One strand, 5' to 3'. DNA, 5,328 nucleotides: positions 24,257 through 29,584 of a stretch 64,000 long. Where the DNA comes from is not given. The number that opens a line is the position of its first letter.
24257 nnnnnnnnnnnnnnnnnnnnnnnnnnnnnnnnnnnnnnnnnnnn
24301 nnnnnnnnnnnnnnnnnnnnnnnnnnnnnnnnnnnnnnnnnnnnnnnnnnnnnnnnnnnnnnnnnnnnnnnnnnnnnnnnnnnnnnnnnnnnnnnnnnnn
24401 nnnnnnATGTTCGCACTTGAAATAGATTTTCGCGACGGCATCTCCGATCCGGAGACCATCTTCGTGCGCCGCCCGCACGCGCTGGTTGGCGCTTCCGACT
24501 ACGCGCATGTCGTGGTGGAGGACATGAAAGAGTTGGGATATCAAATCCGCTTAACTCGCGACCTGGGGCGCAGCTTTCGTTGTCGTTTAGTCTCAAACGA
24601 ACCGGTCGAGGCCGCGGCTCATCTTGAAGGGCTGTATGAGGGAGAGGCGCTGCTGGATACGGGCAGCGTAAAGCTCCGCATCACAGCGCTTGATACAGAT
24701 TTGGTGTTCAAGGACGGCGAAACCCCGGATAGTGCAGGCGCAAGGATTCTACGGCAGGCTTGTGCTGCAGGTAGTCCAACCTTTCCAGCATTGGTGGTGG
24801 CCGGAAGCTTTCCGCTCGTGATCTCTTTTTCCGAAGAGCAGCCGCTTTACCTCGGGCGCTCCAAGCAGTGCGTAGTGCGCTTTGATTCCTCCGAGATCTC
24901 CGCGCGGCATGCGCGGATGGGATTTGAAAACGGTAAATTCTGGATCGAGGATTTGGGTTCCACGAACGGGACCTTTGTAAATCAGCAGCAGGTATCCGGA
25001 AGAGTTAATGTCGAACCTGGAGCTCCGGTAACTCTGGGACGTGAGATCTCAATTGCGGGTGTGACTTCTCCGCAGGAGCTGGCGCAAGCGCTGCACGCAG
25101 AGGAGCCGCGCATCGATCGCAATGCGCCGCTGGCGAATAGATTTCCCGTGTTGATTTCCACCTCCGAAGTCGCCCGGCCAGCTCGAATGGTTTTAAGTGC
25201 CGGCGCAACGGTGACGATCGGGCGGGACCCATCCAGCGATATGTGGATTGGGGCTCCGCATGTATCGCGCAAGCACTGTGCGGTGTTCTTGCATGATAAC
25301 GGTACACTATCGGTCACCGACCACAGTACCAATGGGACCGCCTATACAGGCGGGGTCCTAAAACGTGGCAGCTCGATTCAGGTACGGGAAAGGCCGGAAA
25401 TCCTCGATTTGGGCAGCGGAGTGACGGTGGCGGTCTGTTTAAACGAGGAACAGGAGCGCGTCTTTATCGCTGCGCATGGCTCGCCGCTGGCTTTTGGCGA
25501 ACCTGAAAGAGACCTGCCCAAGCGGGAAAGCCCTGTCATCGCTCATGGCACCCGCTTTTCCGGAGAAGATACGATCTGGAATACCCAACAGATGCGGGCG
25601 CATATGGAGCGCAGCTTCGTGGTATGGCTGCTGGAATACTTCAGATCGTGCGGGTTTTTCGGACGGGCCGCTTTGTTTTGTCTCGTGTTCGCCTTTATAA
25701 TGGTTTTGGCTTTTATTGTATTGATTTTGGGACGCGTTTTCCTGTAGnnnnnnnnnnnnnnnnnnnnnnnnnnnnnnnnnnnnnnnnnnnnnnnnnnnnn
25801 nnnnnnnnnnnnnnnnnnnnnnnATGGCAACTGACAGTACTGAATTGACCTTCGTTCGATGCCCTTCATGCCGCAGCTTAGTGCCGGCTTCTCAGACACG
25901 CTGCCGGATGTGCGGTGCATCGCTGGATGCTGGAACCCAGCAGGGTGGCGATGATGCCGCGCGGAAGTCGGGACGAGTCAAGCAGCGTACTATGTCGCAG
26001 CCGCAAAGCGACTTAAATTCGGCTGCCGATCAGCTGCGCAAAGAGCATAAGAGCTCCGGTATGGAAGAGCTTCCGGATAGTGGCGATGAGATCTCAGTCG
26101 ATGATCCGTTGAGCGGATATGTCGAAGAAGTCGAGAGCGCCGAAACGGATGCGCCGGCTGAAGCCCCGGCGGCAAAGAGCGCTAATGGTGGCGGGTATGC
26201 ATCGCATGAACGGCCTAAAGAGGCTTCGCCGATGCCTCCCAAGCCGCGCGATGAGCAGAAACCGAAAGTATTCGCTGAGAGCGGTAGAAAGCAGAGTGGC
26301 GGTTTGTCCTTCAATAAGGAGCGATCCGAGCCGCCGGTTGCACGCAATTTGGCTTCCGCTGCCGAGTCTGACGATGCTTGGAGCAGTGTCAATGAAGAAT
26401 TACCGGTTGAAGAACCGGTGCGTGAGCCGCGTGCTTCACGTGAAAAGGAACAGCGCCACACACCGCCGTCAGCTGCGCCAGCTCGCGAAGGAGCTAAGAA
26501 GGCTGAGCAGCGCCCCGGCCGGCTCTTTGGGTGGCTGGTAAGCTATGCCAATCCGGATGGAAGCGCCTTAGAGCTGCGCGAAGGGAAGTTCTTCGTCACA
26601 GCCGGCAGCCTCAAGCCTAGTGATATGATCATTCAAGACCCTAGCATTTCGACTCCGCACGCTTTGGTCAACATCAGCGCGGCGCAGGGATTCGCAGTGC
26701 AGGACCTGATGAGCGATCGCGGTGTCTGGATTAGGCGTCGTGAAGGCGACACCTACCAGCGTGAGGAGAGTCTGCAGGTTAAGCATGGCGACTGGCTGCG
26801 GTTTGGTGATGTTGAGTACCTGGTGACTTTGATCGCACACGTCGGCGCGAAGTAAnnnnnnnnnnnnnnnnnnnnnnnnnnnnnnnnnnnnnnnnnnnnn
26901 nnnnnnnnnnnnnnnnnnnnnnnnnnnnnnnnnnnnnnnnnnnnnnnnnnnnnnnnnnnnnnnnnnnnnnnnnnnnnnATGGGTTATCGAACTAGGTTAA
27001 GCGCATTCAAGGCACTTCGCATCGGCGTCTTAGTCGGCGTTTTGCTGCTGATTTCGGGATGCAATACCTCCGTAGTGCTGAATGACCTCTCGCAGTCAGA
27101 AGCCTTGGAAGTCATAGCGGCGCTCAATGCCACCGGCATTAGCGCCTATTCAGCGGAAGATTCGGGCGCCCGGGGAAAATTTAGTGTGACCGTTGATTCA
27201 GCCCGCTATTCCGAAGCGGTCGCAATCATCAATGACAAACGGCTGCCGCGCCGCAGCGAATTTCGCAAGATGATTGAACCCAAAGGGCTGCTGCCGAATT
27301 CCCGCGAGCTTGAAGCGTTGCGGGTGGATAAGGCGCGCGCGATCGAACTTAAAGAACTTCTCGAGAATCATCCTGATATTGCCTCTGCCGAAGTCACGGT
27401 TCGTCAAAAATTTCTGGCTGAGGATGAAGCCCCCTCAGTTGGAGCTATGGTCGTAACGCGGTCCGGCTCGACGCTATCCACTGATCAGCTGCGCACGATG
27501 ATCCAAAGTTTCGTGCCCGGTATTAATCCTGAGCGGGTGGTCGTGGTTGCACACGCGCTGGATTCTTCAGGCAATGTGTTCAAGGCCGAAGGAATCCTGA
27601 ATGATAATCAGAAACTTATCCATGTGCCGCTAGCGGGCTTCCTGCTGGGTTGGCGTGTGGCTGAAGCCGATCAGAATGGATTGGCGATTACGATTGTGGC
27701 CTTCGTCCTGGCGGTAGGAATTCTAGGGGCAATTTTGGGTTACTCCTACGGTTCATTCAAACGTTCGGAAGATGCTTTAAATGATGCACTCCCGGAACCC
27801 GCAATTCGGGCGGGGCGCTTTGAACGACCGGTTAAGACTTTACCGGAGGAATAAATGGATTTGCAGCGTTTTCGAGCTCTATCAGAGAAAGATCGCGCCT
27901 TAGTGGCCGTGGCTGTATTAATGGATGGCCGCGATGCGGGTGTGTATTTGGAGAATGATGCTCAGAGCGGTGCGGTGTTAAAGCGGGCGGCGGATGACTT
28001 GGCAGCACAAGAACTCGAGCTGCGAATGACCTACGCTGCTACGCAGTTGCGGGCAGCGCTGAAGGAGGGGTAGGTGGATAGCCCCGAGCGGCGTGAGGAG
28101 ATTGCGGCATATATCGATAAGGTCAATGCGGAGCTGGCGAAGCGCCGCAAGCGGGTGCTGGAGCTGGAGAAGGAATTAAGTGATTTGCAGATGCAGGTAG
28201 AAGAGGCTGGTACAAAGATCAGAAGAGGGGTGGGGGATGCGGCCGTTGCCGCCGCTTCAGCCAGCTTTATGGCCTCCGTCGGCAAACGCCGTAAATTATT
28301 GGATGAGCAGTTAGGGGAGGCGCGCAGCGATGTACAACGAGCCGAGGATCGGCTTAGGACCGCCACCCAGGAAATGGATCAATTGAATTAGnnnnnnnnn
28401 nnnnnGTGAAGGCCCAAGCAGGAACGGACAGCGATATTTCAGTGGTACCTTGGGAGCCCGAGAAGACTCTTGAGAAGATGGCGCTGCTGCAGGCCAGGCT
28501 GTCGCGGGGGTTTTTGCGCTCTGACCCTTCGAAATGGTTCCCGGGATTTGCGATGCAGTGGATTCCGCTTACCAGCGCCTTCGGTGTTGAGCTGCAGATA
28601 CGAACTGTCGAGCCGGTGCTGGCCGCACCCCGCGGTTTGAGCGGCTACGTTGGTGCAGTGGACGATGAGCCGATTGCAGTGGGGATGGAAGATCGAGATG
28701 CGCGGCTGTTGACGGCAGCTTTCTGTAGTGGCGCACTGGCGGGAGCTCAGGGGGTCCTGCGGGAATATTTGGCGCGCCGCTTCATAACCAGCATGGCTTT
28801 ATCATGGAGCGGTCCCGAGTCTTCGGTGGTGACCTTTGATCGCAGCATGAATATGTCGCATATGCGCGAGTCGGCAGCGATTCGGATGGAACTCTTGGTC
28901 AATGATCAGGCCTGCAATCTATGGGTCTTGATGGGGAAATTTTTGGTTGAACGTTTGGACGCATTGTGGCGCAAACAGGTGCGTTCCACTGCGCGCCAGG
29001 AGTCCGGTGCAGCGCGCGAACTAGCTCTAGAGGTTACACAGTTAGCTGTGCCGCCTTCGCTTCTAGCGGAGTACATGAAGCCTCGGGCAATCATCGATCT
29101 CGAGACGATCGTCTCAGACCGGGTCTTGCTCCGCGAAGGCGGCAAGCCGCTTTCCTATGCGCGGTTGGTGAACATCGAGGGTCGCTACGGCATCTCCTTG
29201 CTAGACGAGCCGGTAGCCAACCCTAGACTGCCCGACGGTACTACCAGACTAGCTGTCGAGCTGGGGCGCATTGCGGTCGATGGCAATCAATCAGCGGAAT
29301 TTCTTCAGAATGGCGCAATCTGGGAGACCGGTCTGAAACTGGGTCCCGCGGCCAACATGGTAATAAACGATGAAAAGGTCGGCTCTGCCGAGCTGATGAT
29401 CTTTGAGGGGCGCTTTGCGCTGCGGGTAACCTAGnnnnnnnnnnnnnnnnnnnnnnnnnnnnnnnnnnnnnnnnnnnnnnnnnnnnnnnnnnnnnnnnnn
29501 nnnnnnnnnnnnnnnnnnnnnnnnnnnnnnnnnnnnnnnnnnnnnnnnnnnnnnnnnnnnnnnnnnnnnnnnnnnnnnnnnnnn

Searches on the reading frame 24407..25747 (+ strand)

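Call 6: search_protein_families(library=pfam, proteins=[window:24407-25747:+], max_evalue=0.01)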
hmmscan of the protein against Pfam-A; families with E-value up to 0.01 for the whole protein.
window:24407-25747:+ (446 aa): 2 families
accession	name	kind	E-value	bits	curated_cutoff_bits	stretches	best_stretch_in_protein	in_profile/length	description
PF00498.31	FHA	-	9.1e-30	103.3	20.7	2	149-211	3-67/67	FHA domain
PF16697.10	Yop-YscD_cpl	-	1.5e-14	54.5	33.2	1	144-211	16-84/94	Inner membrane component of T3SS, cytoplasmic domain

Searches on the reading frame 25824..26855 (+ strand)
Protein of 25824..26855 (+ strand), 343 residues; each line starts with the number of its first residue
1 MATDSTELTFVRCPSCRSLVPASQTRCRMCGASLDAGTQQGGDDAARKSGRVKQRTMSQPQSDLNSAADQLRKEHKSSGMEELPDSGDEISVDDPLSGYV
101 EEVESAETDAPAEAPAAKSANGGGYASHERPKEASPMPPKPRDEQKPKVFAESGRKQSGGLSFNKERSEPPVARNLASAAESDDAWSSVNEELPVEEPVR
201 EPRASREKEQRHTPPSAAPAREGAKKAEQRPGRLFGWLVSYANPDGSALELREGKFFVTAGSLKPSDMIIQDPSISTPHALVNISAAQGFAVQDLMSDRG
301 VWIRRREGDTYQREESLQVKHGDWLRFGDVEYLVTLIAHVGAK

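Call 6: search_protein_families(library=pfam, proteins=[window:25824-26855:+], max_evalue=0.01)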
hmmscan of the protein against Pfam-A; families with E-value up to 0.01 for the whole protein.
window:25824-26855:+ (343 aa): 3 families
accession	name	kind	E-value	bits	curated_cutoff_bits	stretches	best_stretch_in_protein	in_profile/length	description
PF00498.31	FHA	-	3.2e-07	31.1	20.7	1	259-328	2-67/67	FHA domain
PF16697.10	Yop-YscD_cpl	-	0.00019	22.1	33.2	1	246-332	9-88/94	Inner membrane component of T3SS, cytoplasmic domain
PF12773.13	DZR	-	0.0096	16.5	27.3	0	7-31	21-45/45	Double zinc ribbon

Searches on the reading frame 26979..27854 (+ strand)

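Call 6: search_protein_families(library=pfam, proteins=[window:26979-27854:+], max_evalue=0.01)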
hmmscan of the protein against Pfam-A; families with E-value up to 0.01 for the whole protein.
window:26979-27854:+ (291 aa): 1 family
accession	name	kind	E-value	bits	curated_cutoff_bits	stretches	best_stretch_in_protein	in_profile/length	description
PF01514.23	YscJ_FliF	-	8.4e-13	49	24.4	1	30-191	6-171/179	Secretory protein of YscJ/FliF family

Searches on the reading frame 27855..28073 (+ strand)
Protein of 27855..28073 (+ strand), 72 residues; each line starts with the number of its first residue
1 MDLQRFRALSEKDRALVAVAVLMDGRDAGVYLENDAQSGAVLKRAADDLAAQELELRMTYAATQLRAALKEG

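Call 66: search_protein_families(library=pfam, proteins=[window:27855-28073:+], max_evalue=1)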
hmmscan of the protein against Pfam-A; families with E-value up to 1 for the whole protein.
window:27855-28073:+ (72 aa): 1 family
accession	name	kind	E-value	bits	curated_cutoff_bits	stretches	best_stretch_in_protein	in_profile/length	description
PF02101.21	Ocular_alb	-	0.29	10.4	25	1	14-43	219-247/403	Ocular albinism type 1 protein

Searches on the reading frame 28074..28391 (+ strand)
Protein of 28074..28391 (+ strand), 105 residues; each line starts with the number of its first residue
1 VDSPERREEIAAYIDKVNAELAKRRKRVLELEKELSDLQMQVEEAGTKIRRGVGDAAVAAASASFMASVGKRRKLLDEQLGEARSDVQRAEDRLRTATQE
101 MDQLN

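Call 66: search_protein_families(library=pfam, proteins=[window:28074-28391:+], max_evalue=1)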
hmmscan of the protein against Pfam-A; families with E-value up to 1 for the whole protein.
window:28074-28391:+ (105 aa): 29 families (the best 25 are shown)
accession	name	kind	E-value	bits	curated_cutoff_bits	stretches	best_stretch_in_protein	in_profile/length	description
PF02050.21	FliJ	-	0.0067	17.1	28.4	1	16-102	2-90/123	Flagellar FliJ protein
PF16716.10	BST2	-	0.0095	17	27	1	14-50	54-90/91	Bone marrow stromal antigen 2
PF05335.18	DUF745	-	0.016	15.4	33.3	1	39-101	28-92/183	Protein of unknown function (DUF745)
PF14193.11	DUF4315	-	0.02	15.3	27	1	14-45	2-33/79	Domain of unknown function (DUF4315)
PF25526.1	LIP-1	-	0.022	14.6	34.1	1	6-49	4-47/250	Liprin-alpha-like coiled coil domain 2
PF06009.19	Laminin_II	-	0.024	15.1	33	0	8-50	20-62/138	Laminin Domain II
PF17078.10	SHE3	-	0.025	14.7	30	1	15-48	55-88/228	SWI5-dependent HO expression protein 3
PF22802.1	RsiG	-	0.031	14.4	27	1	6-35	32-61/65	RsiG-like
PF07321.17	YscO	-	0.037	14.5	28.8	1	14-50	68-104/149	Type III secretion protein YscO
PF24627.1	PUMA_CC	-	0.038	14.4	30.1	1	69-104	27-62/74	PUMA coiled-coil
PF25541.1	TBCA_PH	-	0.043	14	27.8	0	68-104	61-97/139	PH domain-containing proteins, TBCA domain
PF24922.1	ACBP4_C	-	0.049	14.3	31.2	1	6-45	39-78/105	Acyl-CoA-binding domain-containing protein 4-6, C-terminal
PF07464.16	ApoLp-III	-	0.062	13.9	36.3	0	59-103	39-83/146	Apolipophorin-III precursor (apoLp-III)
PF15136.11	UPF0449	-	0.063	14.2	27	0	76-103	67-94/98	Uncharacterised protein family UPF0449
PF02996.22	Prefoldin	-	0.069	13.5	23.2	0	6-39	85-118/120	Prefoldin subunit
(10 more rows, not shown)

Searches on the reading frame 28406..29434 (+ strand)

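Call 6: search_protein_families(library=pfam, proteins=[window:28406-29434:+], max_evalue=0.01)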
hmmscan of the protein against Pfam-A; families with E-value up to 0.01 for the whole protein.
window:28406-29434:+ (342 aa): 1 family
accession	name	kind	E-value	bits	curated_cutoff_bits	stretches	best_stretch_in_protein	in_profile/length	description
PF01052.25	FliMN_C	-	2.4e-08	34.2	23.8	1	224-266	27-69/73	Type III flagellar switch regulator (C-ring) FliN C-term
